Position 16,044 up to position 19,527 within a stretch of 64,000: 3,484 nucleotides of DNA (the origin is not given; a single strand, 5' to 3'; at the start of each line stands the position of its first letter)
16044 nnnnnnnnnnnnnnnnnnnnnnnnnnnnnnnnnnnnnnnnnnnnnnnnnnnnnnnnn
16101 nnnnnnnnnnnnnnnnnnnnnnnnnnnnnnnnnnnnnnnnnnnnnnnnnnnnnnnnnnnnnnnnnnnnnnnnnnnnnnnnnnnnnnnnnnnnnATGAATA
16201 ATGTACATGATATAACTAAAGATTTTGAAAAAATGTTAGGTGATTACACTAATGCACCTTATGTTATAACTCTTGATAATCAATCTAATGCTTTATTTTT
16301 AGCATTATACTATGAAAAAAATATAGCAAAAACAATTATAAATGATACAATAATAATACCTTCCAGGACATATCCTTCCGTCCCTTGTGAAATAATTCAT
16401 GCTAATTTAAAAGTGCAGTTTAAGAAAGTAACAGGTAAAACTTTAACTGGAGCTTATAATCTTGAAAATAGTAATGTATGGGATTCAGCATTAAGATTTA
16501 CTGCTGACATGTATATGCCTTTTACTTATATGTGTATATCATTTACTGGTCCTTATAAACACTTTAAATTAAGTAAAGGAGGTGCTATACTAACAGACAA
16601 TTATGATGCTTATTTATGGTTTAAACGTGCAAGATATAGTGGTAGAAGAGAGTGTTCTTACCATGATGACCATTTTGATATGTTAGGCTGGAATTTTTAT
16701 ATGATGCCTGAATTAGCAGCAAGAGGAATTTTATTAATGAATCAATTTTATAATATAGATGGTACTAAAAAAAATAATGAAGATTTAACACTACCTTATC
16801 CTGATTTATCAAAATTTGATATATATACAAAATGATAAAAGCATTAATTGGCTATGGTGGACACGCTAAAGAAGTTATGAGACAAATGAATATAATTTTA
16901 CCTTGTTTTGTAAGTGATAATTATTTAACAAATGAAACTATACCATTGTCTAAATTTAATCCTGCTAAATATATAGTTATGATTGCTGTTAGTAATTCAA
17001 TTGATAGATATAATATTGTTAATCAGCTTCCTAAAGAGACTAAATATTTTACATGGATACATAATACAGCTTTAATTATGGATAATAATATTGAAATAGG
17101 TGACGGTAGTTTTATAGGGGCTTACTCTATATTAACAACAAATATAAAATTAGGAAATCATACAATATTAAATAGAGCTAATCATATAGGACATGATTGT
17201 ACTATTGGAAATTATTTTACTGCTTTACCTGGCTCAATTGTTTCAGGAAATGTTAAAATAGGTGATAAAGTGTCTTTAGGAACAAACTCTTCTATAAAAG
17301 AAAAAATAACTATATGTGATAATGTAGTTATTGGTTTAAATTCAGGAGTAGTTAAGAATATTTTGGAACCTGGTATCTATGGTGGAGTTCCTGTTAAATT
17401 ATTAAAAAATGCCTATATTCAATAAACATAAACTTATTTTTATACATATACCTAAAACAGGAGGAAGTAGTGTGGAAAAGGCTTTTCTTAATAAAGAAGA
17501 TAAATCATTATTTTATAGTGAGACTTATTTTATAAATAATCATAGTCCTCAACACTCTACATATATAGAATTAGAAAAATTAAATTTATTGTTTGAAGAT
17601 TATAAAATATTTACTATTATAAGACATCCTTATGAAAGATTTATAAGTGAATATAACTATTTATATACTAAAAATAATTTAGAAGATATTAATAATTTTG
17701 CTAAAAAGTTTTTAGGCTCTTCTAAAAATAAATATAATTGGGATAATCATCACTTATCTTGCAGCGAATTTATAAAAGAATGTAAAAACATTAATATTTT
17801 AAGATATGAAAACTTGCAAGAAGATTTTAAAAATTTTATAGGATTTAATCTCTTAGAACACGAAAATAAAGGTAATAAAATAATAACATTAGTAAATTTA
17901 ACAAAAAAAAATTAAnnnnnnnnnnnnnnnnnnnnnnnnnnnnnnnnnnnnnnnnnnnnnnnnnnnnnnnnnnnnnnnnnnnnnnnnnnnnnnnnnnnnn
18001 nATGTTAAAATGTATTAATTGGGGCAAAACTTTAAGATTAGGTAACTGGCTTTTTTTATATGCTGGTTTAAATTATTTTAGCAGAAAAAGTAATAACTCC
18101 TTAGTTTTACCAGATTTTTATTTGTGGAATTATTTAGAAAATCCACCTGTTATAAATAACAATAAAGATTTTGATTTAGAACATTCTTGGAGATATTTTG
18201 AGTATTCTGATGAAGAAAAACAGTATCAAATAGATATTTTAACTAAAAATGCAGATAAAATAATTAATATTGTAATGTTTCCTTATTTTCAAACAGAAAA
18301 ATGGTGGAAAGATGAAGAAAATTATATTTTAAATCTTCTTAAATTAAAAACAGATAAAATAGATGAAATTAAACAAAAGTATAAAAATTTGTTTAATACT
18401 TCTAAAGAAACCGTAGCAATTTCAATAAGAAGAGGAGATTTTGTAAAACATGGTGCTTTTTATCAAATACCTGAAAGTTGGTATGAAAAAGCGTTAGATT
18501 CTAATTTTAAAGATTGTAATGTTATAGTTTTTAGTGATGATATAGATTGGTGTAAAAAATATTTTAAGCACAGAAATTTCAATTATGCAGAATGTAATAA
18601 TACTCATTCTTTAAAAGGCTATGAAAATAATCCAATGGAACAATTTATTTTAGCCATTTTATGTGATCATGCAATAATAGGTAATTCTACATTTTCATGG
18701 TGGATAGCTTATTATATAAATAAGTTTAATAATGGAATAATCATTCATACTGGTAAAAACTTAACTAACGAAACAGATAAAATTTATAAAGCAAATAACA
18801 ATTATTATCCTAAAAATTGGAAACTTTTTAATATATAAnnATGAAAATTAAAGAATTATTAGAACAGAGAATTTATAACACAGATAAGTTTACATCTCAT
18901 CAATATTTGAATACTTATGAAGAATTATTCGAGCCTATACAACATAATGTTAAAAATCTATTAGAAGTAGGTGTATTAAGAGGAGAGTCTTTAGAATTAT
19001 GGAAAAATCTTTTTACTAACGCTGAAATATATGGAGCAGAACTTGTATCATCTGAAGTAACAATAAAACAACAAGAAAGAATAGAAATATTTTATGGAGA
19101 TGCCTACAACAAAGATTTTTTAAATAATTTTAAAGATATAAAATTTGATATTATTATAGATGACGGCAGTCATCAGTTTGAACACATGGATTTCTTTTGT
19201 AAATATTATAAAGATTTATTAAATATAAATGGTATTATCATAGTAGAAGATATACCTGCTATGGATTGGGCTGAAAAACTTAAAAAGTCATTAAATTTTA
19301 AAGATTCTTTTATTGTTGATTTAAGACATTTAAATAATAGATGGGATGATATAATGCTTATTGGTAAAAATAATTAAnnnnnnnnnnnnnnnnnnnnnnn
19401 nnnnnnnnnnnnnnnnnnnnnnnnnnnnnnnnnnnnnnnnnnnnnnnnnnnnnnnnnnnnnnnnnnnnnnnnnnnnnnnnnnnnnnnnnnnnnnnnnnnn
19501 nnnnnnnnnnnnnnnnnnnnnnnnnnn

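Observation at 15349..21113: Phage-encoded glycan assembly and decoration pathway (seven contiguous genes)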

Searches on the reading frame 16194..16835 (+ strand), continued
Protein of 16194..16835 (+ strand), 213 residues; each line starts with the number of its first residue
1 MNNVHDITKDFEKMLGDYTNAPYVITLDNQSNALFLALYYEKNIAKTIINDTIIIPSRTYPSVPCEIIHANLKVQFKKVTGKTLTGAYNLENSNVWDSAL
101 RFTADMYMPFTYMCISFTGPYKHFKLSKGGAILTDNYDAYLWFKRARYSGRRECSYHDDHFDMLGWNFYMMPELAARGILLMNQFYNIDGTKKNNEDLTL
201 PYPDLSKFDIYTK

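Call 81: search_protein_families(library=pfam, proteins=[P0298, P0322, P0333, P0336, P0356, P0359, P0377, P0374, P0383, P0437], max_evalue=0.001)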
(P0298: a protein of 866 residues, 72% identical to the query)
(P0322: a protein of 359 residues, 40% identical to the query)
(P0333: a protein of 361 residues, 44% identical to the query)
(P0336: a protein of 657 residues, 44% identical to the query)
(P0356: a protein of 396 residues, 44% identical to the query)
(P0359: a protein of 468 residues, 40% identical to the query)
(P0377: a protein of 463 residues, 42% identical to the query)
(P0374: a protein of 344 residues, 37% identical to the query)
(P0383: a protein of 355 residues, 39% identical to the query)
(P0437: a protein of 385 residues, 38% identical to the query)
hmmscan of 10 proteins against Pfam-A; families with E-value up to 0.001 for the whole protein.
P0298 (866 aa): 4 families
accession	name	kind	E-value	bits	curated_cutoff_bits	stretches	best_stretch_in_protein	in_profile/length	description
PF05050.19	Methyltransf_21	-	6.8e-16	59.3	22.7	1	459-621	1-173/173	Methyltransferase FkbM domain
PF01041.23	DegT_DnrJ_EryC1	-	2.7e-13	50.3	19.8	1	663-736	23-97/360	DegT/DnrJ/EryC1/StrS aminotransferase family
PF13692.12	Glyco_trans_1_4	-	4.6e-09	37.1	27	1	177-285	2-108/142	Glycosyl transferases group 1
PF00534.26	Glycos_transf_1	-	4.6e-09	36.5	26.4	1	172-284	11-123/172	Glycosyl transferases group 1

P0322 (359 aa): 3 families
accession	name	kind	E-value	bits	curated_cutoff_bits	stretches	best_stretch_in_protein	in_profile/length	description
PF01041.23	DegT_DnrJ_EryC1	-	2.7e-16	60.2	19.8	2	156-233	22-95/360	DegT/DnrJ/EryC1/StrS aminotransferase family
PF00847.26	AP2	-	3.8e-08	34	33.3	1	94-142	2-52/54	AP2 domain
PF13392.12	HNH_3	-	4e-07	30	24.8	1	53-81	16-44/46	HNH endonuclease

P0333 (361 aa): 2 families
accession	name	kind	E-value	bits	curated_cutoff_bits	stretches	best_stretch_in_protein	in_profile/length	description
PF02945.21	Endonuclease_7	-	2.3e-18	66.3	23.6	1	77-153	3-80/82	Recombination endonuclease VII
PF01041.23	DegT_DnrJ_EryC1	-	6.5e-13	49.1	19.8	2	168-234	27-90/360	DegT/DnrJ/EryC1/StrS aminotransferase family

P0336 (657 aa): 1 family
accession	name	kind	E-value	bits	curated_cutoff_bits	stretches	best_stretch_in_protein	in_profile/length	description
PF01041.23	DegT_DnrJ_EryC1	-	3.1e-23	83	19.8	2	244-332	5-94/360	DegT/DnrJ/EryC1/StrS aminotransferase family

P0356 (396 aa): 3 families
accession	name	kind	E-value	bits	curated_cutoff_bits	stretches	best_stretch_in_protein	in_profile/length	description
PF01041.23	DegT_DnrJ_EryC1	-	2.9e-17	63.4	19.8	2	208-271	27-93/360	DegT/DnrJ/EryC1/StrS aminotransferase family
PF01844.29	HNH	-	2.1e-08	34.6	21.4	1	149-189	3-46/47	HNH endonuclease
PF14279.12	HNH_5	-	5.7e-08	33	27.5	1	154-192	10-48/56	HNH endonuclease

P0359 (468 aa): 1 family
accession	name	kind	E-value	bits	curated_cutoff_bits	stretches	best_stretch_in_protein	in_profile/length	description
PF01041.23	DegT_DnrJ_EryC1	-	1.2e-22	81.1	19.8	2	248-336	5-94/360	DegT/DnrJ/EryC1/StrS aminotransferase family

P0377 (463 aa): 1 family
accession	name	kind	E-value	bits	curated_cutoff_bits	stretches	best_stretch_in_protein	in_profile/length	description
PF01041.23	DegT_DnrJ_EryC1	-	2.6e-21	76.7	19.8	2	245-323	13-90/360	DegT/DnrJ/EryC1/StrS aminotransferase family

P0374 (344 aa): 2 families
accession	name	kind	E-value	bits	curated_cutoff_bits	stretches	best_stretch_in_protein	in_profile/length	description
PF02945.21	Endonuclease_7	-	4.6e-14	52.5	23.6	1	86-143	20-79/82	Recombination endonuclease VII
PF01041.23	DegT_DnrJ_EryC1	-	5.1e-10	39.5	19.8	1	150-220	26-94/360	DegT/DnrJ/EryC1/StrS aminotransferase family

P0383 (355 aa): 3 families
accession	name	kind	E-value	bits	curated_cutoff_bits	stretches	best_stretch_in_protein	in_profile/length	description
PF01041.23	DegT_DnrJ_EryC1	-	1.9e-18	67.2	19.8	2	147-216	22-87/360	DegT/DnrJ/EryC1/StrS aminotransferase family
PF13302.13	Acetyltransf_3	-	4e-05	24.8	25.4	1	36-124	33-135/138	Acetyltransferase (GNAT) domain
PF00583.31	Acetyltransf_1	-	0.00031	21.4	20.7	1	23-123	6-113/116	Acetyltransferase (GNAT) family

P0437 (385 aa): 1 family
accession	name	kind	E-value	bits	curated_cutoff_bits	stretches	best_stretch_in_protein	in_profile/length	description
PF01041.23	DegT_DnrJ_EryC1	-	5.6e-16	59.1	19.8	2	187-254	24-94/360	DegT/DnrJ/EryC1/StrS aminotransferase family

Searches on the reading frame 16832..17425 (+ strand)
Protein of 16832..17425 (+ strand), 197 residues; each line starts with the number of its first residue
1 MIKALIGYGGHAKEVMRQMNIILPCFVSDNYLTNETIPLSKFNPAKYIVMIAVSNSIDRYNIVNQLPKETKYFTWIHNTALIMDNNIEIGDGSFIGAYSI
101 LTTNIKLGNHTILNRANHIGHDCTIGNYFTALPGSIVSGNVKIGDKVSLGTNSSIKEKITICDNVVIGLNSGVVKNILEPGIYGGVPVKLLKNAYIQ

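Call 3: search_protein_families(library=pfam, proteins=[window:16832-17425:+], max_evalue=0.01)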
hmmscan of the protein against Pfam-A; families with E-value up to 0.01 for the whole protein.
window:16832-17425:+ (197 aa): 3 families
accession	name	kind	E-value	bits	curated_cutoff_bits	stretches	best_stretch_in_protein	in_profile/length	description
PF00132.30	Hexapep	-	1.7e-14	53.3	27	3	122-156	1-35/36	Bacterial transferase hexapeptide (six repeats)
PF25084.1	LbH_EIF2B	-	1.2e-05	25.7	54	1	85-166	8-104/105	EIF2B subunit epsilon LbH domain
PF14602.12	Hexapep_2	-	8.7e-05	22.6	27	0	141-168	2-27/34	Hexapeptide repeat of succinyl-transferase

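Call 4: search_protein_families(library=phrogs, proteins=[window:16832-17425:+], max_evalue=0.01)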
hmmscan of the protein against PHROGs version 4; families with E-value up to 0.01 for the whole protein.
window:16832-17425:+ (197 aa): 5 families
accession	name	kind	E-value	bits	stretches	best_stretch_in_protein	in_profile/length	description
phrog_5353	-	unknown function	8.2e-12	46.2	1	75-171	70-165/256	-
phrog_16087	-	unknown function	1.8e-10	41.6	1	138-195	115-172/217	-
phrog_2154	-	unknown function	6.5e-10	39.8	1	119-184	109-171/185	-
phrog_36734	-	unknown function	0.00081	19.4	1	140-192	130-182/363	-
phrog_5070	-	unknown function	0.003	18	1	74-176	53-148/182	-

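Call 14: search_protein_families(library=ncbifam, proteins=[window:16832-17425:+], max_evalue=0.01)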
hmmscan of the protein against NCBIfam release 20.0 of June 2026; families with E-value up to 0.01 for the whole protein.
window:16832-17425:+ (197 aa): 40 families (the best 25 are shown)
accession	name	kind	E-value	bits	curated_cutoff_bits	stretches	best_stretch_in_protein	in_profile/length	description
TIGR03570.1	NeuD_NnaD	subfamily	7.6e-38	130.1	160.8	1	5-189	4-202/202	NeuD/PglB/VioB family sugar acetyltransferase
NF002060.0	PRK00892.1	subfamily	4.1e-20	72.2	207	2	77-190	202-314/345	UDP-3-O-(3-hydroxymyristoyl)glucosamine N-acyltransferase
TIGR01853.1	lipid_A_lpxD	equivalog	2.9e-18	65.9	242.5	1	77-192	193-306/325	UDP-3-O-(3-hydroxymyristoyl)glucosamine N-acyltransferase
NF003657.0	PRK05289.1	equivalog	5.2e-14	52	226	1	48-181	51-183/264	acyl-ACP--UDP-N-acetylglucosamine O-acyltransferase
TIGR01852.1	lipid_A_lpxA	equivalog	1.2e-13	50.9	231.05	1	106-178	103-175/254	acyl-ACP--UDP-N-acetylglucosamine O-acyltransferase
NF007240.0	PRK09677.1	equivalog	3.3e-10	39.8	243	1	137-193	127-183/192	putative lipopolysaccharide biosynthesis O-acetyl transferase WbbJ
NF058585.1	HptprglPActTf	PfamEq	1.6e-09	37.5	300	1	139-193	105-159/172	heptaprenylglyceryl phosphate O-acetyltransferase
NF007797.0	PRK10502.1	subfamily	3.5e-09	36.6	192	1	86-193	72-178/183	WcaF family extracellular polysaccharide biosynthesis acetyltransferase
TIGR03532.1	DapD_Ac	equivalog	6.2e-09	35.8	231.75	1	76-193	101-213/231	2,3,4,5-tetrahydropyridine-2,6-dicarboxylate N-acetyltransferase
NF000311.1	Vat_ABCDEFH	equivalog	8.8e-09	35.2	300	1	137-195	107-165/201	Vat family streptogramin A O-acetyltransferase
TIGR03308.1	phn_thr-fam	hypoth_equivalog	1.3e-08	34.9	201.65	1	140-195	108-163/204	phosphonate metabolim protein, transferase hexapeptide repeat family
NF000490.1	chloram_CatB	equivalog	7.2e-08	32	350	1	131-194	101-164/210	type B chloramphenicol O-acetyltransferase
NF033468.1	stregram_VatI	exception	3.4e-07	30.2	415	1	132-195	104-167/208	streptogramin A O-acetyltransferase Vat(I)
NF007076.0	PRK09527.1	equivalog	3.4e-07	29.9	347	1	134-193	125-184/203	galactoside O-acetyltransferase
NF000101.1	stregram_VatA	exception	4.6e-07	29.7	450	1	127-194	105-172/219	streptogramin A O-acetyltransferase Vat(A)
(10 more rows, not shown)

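Call 70: search_solved_structures(query=window:16832-17425:+, max_evalue=0.00001, show_alignments=2)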
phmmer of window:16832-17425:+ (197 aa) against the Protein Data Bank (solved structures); distinct sequences matched with E-value up to 0.00001: 35.
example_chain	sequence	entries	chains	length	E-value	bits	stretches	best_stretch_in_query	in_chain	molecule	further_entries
7txp_A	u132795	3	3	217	2.7e-24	89.1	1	37-193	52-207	VioB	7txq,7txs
4m9c_A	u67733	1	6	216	7.7e-20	74.6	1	44-191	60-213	Bacterial transferase hexapeptide (Three repeats) family protein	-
2npo_A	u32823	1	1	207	8.6e-18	67.9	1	45-192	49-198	Acetyltransferase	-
2vhe_A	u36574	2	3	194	1.7e-17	66.9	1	45-189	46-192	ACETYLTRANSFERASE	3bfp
3bss_A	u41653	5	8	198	1.8e-17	66.8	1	45-189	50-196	Acetyltransferase | UDP-N-acetylbacillosamine N-acetyltransferase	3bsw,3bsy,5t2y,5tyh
7l7y_AAA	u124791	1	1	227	1e-13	54.6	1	42-192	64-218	Putative acetyl transferase protein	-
7l7z_AAA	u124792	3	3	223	1.5e-13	54.1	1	42-192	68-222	Putative acetyl transferase protein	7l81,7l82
2iu8_A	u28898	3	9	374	1.4e-12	50.9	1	79-190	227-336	UDP-3-O-[3-HYDROXYMYRISTOYL] GLUCOSAMINE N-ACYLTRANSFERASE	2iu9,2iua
4m98_A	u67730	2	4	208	2.3e-12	50.2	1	40-189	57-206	Pilin glycosylation protein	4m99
3eh0_A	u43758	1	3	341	3e-11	46.5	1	82-189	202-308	UDP-3-O-[3-hydroxymyristoyl] glucosamine N-acyltransferase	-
6p83_A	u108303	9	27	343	3.1e-11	46.5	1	82-189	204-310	UDP-3-O-(3-hydroxymyristoyl)glucosamine N-acyltransferase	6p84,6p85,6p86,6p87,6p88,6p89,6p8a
4ihg_A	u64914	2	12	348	3.4e-11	46.4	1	82-189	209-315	UDP-3-O-(3-hydroxymyristoyl)glucosamine N-acyltransferase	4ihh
5jxx_A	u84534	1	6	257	3e-10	43.3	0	51-189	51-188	Acyl-[acyl-carrier-protein]--UDP-N-acetylglucosamine O-acyltransferase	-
4ihf_A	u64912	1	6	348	8e-10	41.9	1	82-189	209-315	UDP-3-O-(3-hydroxymyristoyl)glucosamine N-acyltransferase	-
3r0s_A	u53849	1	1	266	9.7e-10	41.6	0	59-173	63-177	Acyl-[acyl-carrier-protein]--UDP-N-acetylglucosamine O-acyltransferase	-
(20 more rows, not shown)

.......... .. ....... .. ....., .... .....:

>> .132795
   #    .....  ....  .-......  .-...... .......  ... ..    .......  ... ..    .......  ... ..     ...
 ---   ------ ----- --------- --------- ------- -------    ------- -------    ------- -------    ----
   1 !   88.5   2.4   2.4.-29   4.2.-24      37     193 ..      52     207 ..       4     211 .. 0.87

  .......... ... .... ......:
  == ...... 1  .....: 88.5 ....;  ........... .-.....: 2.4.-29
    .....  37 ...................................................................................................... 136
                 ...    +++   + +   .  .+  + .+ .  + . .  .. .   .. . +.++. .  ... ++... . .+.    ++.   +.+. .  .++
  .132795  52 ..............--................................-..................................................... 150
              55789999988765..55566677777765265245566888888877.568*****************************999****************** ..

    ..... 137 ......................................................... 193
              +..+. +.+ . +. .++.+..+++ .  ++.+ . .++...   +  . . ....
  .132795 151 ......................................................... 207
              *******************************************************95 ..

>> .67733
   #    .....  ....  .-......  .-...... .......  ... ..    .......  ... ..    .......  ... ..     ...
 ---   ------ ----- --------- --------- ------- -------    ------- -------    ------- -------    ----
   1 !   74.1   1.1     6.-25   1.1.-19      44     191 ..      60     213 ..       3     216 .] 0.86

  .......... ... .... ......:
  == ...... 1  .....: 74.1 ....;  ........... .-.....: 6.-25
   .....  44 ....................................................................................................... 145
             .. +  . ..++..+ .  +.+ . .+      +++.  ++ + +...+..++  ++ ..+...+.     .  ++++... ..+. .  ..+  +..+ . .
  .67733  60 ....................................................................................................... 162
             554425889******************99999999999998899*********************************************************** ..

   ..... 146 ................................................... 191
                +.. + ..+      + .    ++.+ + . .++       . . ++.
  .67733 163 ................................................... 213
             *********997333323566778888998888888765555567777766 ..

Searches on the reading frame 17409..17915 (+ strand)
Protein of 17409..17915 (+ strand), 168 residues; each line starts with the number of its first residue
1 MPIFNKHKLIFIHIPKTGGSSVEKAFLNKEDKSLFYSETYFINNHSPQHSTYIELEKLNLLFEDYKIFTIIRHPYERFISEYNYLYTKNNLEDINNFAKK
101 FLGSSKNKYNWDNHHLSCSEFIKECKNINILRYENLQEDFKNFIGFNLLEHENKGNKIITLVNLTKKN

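Call 3: search_protein_families(library=pfam, proteins=[window:17409-17915:+], max_evalue=0.01)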
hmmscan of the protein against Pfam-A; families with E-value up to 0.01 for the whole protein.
window:17409-17915:+ (168 aa): 2 families
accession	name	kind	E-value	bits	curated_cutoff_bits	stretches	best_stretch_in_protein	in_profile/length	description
PF03567.20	Sulfotransfer_2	-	8.7e-13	49.4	22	1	4-144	6-190/252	Sulfotransferase family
PF00685.33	Sulfotransfer_1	-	7.3e-06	26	22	1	58-142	84-170/255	Sulfotransferase domain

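Call 4: search_protein_families(library=phrogs, proteins=[window:17409-17915:+], max_evalue=0.01)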
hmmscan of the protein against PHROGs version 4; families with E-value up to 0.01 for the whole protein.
window:17409-17915:+ (168 aa): 2 families
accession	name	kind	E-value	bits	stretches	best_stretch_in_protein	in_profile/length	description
phrog_3347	-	moron, auxiliary metabolic gene and host takeover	9e-14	52.9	1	5-142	7-167/219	Galactose-3-O-sulfotransferase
phrog_2967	-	transcription regulation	0.0063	17.1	1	83-161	140-221/225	transcriptional regulator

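Call 14: search_protein_families(library=ncbifam, proteins=[window:17409-17915:+], max_evalue=0.01)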
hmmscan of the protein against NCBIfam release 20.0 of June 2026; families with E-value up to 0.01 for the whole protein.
window:17409-17915:+ (168 aa): 0 families

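Call 72: search_solved_structures(query=window:17409-17915:+, max_evalue=0.1, show_alignments=1)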
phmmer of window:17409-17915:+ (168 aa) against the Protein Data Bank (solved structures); distinct sequences matched with E-value up to 0.1: 5.
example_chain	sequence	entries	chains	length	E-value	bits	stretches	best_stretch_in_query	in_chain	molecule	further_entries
5x2b_D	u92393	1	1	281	0.002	21.3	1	47-142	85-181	Sulfotransferase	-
5x2b_F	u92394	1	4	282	0.002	21.3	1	47-142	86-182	Sulfotransferase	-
5x2b_C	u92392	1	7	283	0.002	21.3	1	47-142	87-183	Sulfotransferase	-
7d1x_A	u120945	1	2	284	0.033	17.3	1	59-144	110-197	Sulfotransferase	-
7eov_A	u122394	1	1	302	0.038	17.1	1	59-144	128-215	cytosolic sulfotransferase SULT2A8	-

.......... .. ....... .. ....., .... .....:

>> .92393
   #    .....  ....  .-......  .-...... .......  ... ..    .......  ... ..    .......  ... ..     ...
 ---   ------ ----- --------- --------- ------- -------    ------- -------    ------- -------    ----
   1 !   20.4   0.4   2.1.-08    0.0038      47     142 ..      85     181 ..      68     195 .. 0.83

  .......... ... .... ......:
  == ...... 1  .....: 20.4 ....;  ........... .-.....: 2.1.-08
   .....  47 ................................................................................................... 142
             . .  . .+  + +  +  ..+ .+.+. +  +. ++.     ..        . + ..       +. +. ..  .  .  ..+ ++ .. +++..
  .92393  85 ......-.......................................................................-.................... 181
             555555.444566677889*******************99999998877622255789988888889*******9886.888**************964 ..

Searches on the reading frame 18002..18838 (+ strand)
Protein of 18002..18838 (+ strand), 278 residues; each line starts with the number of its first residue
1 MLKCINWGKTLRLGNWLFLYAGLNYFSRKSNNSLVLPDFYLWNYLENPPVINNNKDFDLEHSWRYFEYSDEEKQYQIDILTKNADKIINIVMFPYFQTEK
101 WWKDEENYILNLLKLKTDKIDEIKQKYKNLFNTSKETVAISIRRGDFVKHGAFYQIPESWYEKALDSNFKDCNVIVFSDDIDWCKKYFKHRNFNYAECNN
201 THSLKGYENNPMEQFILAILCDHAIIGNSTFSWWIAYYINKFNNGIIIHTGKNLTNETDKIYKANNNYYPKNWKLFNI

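Call 3: search_protein_families(library=pfam, proteins=[window:18002-18838:+], max_evalue=0.01)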
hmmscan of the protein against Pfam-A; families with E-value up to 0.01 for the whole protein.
window:18002-18838:+ (278 aa): 1 family
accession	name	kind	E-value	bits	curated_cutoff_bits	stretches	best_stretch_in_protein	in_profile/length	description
PF01531.22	Glyco_transf_11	-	1.6e-20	74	23.9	1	53-273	82-294/298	Glycosyl transferase family 11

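Call 4: search_protein_families(library=phrogs, proteins=[window:18002-18838:+], max_evalue=0.01)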
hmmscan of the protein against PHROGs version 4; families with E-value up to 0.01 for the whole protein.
window:18002-18838:+ (278 aa): 1 family
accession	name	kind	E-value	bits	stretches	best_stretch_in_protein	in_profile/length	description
phrog_2644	-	moron, auxiliary metabolic gene and host takeover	5.7e-32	112.6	1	7-273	7-262/265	glycosyltransferase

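Call 14: search_protein_families(library=ncbifam, proteins=[window:18002-18838:+], max_evalue=0.01)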
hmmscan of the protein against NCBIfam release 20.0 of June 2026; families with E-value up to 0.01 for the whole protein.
window:18002-18838:+ (278 aa): 0 families

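Call 71: search_solved_structures(query=window:18002-18838:+, max_evalue=0.01, show_alignments=1)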
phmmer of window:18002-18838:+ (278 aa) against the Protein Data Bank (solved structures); distinct sequences matched with E-value up to 0.01: 0.

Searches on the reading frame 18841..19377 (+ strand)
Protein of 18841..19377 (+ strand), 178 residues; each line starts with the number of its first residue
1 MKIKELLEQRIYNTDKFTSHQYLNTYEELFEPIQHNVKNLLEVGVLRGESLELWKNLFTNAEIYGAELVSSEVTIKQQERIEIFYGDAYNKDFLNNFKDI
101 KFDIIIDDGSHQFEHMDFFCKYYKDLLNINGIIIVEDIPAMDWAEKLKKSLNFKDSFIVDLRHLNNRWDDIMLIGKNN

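Call 3: search_protein_families(library=pfam, proteins=[window:18841-19377:+], max_evalue=0.01)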
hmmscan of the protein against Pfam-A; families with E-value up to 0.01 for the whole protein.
window:18841-19377:+ (178 aa): 1 family
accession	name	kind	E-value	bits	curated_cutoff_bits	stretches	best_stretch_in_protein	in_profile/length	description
PF13578.12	Methyltransf_24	-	1.9e-05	25.9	26.3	1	75-138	44-105/105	Methyltransferase domain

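Call 4: search_protein_families(library=phrogs, proteins=[window:18841-19377:+], max_evalue=0.01)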
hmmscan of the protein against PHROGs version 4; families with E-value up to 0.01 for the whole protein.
window:18841-19377:+ (178 aa): 2 families
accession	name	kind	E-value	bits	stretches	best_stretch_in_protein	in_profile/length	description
phrog_21658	-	other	2.3e-15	57.9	1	10-138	8-148/226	methyltransferase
phrog_2675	-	other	0.0012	18.4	0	78-147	385-451/599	DNA methyltransferase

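Call 14: search_protein_families(library=ncbifam, proteins=[window:18841-19377:+], max_evalue=0.01)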
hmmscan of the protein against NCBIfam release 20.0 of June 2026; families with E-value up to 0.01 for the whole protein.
window:18841-19377:+ (178 aa): 1 family
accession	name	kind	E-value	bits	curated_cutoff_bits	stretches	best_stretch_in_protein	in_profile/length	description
TIGR03587.1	Pse_Me-ase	hypoth_equivalog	0.0078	16.4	112.05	0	35-125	42-129/204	pseudaminic acid biosynthesis-associated methylase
